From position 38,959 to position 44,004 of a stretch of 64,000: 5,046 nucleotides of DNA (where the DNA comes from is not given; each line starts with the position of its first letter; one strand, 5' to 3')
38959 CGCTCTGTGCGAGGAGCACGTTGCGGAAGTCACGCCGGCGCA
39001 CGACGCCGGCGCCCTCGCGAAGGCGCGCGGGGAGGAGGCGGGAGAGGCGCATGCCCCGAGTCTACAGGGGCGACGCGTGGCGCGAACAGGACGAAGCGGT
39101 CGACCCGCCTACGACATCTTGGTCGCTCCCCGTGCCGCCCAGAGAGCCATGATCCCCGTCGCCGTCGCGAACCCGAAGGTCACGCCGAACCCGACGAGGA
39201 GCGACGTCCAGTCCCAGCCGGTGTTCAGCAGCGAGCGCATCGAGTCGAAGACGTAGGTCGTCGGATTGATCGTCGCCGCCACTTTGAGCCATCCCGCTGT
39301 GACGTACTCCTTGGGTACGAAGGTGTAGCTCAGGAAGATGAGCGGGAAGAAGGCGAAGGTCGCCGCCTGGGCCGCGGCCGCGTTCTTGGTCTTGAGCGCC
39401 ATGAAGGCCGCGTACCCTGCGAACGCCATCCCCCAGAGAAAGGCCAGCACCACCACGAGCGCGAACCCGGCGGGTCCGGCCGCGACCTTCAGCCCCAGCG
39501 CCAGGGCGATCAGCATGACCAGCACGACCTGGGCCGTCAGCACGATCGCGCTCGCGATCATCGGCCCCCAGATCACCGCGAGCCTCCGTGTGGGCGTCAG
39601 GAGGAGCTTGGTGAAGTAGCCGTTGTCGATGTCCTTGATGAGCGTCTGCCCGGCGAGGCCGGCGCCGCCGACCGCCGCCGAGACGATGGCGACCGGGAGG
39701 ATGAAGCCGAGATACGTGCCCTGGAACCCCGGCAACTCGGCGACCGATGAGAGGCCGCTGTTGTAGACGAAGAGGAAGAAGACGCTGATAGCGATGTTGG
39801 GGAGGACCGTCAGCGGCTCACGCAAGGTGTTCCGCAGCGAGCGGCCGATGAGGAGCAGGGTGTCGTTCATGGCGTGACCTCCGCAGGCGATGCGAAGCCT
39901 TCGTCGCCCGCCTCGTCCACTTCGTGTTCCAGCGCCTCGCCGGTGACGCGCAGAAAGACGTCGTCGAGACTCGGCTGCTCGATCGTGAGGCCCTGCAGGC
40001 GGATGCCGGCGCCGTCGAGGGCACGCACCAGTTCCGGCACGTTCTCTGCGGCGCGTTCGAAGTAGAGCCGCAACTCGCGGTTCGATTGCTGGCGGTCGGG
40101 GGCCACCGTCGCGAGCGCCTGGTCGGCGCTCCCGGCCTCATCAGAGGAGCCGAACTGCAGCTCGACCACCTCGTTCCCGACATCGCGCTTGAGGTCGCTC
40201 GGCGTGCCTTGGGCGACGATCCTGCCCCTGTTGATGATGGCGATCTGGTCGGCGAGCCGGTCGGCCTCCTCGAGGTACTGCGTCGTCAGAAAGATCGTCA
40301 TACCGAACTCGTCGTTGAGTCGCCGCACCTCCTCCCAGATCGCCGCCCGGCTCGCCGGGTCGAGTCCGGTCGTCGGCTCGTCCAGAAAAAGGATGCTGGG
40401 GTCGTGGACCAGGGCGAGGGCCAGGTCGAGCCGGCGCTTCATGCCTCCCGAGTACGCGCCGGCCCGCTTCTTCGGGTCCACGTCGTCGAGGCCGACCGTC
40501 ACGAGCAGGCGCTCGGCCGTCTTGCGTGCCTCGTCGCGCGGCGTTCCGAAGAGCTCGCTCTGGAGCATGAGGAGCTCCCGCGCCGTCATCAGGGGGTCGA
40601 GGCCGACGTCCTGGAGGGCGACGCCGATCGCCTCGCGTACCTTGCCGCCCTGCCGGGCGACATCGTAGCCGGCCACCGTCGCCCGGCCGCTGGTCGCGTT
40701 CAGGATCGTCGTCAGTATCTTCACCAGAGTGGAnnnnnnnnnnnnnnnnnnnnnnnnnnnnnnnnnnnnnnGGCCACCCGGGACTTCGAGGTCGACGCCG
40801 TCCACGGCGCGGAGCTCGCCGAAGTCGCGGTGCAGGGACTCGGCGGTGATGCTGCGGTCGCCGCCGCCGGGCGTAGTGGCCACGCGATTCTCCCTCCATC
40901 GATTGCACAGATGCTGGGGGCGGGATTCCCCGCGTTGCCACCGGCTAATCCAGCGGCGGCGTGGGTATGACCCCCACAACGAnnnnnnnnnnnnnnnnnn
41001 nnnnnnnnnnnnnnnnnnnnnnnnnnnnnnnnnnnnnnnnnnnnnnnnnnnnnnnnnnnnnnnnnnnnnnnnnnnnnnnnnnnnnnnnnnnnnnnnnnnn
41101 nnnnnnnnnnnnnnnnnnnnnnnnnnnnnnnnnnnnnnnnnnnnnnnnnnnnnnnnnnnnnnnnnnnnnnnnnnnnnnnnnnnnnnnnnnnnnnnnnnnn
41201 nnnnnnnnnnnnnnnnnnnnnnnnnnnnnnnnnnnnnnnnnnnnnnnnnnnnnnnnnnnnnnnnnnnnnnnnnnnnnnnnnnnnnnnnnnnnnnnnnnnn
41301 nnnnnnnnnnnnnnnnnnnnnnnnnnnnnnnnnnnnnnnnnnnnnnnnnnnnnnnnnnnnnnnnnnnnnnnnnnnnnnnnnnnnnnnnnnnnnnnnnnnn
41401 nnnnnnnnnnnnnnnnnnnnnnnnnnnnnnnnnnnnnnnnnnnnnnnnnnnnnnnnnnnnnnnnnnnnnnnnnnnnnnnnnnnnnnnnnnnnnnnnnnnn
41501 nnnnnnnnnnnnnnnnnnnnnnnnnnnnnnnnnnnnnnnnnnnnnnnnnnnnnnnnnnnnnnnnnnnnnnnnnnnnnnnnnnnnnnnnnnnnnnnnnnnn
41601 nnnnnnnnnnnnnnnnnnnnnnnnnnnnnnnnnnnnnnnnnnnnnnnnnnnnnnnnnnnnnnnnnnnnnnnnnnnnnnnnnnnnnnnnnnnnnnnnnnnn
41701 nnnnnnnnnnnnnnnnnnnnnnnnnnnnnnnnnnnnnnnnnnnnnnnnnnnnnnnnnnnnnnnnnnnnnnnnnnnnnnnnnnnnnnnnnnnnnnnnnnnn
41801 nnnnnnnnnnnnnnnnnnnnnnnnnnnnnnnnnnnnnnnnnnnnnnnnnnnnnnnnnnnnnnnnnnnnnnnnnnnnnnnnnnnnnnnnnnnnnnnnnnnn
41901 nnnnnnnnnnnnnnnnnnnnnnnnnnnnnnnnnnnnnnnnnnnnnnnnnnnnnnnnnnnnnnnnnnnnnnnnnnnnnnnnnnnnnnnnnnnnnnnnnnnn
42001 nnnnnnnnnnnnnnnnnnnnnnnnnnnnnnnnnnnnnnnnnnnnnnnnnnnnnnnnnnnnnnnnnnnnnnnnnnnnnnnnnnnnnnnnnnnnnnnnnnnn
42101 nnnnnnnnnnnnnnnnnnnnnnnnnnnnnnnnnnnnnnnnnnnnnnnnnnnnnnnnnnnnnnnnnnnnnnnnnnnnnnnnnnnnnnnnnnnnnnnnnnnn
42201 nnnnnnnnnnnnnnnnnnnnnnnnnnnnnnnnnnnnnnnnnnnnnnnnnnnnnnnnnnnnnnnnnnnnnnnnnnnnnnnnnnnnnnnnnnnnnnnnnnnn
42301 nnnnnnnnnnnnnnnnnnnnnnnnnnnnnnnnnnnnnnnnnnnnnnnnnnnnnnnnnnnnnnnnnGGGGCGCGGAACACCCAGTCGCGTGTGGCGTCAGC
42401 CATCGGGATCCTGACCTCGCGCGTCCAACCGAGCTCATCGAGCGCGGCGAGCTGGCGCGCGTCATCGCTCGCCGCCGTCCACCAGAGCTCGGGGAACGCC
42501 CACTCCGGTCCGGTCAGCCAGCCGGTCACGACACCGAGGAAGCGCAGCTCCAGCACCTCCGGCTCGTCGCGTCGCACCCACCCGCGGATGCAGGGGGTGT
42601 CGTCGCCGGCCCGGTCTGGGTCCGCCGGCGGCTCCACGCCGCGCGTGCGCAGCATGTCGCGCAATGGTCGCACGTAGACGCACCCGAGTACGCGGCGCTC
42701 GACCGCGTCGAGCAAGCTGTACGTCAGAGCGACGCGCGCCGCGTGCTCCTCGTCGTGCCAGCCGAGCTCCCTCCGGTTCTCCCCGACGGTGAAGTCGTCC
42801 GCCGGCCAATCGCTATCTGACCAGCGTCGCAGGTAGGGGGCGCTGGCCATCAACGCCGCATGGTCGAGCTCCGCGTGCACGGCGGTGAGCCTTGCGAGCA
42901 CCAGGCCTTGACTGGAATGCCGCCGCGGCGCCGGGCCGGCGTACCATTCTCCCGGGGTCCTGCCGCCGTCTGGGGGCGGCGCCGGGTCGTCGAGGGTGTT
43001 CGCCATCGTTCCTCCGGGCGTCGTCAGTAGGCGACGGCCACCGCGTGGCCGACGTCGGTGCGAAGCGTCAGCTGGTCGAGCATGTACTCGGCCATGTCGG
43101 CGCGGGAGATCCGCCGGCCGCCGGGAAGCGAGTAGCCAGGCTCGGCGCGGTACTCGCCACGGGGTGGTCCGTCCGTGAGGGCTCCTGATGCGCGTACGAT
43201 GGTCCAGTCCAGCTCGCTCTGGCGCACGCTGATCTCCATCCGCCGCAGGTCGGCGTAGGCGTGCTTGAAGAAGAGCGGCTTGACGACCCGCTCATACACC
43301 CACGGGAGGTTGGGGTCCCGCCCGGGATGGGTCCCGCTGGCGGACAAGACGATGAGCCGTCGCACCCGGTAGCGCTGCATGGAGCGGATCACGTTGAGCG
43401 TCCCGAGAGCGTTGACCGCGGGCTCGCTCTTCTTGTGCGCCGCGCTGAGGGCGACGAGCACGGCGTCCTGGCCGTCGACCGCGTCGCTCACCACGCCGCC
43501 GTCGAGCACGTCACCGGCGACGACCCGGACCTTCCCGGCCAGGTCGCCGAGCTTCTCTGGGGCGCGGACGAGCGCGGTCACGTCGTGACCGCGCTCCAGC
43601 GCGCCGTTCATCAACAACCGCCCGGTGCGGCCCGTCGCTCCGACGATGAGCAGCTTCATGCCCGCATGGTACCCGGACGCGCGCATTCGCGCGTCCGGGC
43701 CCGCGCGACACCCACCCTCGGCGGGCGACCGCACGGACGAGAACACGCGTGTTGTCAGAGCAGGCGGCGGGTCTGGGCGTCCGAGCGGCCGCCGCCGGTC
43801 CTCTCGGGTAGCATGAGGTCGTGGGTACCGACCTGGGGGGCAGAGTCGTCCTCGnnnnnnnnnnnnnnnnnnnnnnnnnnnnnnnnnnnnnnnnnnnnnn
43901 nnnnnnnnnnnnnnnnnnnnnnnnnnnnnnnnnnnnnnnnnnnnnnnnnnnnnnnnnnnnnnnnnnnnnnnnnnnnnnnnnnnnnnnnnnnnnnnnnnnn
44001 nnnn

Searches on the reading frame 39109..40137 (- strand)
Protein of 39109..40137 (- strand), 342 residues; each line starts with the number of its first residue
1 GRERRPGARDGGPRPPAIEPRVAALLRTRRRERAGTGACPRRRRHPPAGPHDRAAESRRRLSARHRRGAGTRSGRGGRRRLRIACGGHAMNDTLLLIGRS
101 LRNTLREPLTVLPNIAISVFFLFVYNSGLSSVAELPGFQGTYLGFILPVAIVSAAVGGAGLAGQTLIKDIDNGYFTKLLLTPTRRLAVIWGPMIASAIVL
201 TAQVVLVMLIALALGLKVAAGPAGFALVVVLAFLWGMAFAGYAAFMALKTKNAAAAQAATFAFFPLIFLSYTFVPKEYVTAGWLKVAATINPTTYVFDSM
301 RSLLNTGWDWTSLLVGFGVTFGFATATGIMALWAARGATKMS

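Call 30: search_protein_families(library=pfam, proteins=[window:39109-40137:-], max_evalue=0.001)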
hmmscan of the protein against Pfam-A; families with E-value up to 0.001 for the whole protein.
window:39109-40137:- (342 aa): 2 families
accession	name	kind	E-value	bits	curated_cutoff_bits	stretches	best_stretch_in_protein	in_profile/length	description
PF01061.29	ABC2_membrane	-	5.4e-20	72.3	26.9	1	94-303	4-209/211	ABC-2 type transporter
PF12698.13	ABC2_membrane_3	-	9.3e-12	45.1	31.6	1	137-333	155-347/347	ABC-2 family transporter protein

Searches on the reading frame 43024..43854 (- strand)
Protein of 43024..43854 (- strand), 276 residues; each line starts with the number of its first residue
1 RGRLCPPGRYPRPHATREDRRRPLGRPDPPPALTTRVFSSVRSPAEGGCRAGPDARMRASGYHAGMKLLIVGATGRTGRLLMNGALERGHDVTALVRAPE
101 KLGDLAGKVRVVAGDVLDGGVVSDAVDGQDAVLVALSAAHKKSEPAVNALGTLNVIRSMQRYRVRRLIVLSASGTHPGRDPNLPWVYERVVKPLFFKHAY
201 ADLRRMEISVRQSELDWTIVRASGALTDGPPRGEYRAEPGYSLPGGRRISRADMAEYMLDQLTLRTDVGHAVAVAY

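Call 30: search_protein_families(library=pfam, proteins=[window:43024-43854:-], max_evalue=0.001)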
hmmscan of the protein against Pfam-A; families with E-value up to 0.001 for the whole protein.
window:43024-43854:- (276 aa): 5 families
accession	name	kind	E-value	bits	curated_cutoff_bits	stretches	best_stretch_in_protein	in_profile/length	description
PF13460.12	NAD_binding_10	-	1.4e-43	149.3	27.2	1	72-263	1-182/184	NAD(P)H-binding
PF01370.27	Epimerase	-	1.3e-10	41.6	20.9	1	69-178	2-121/240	NAD dependent epimerase/dehydratase family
PF05368.20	NmrA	-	4.2e-08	33.6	27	1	67-140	4-81/298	NmrA-like family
PF04321.23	RmlD_sub_bind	-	4.9e-05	23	27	1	66-224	1-150/287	RmlD substrate binding domain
PF01073.25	3Beta_HSD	-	0.00012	21.6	22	1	69-175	1-119/280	3-beta hydroxysteroid dehydrogenase/isomerase family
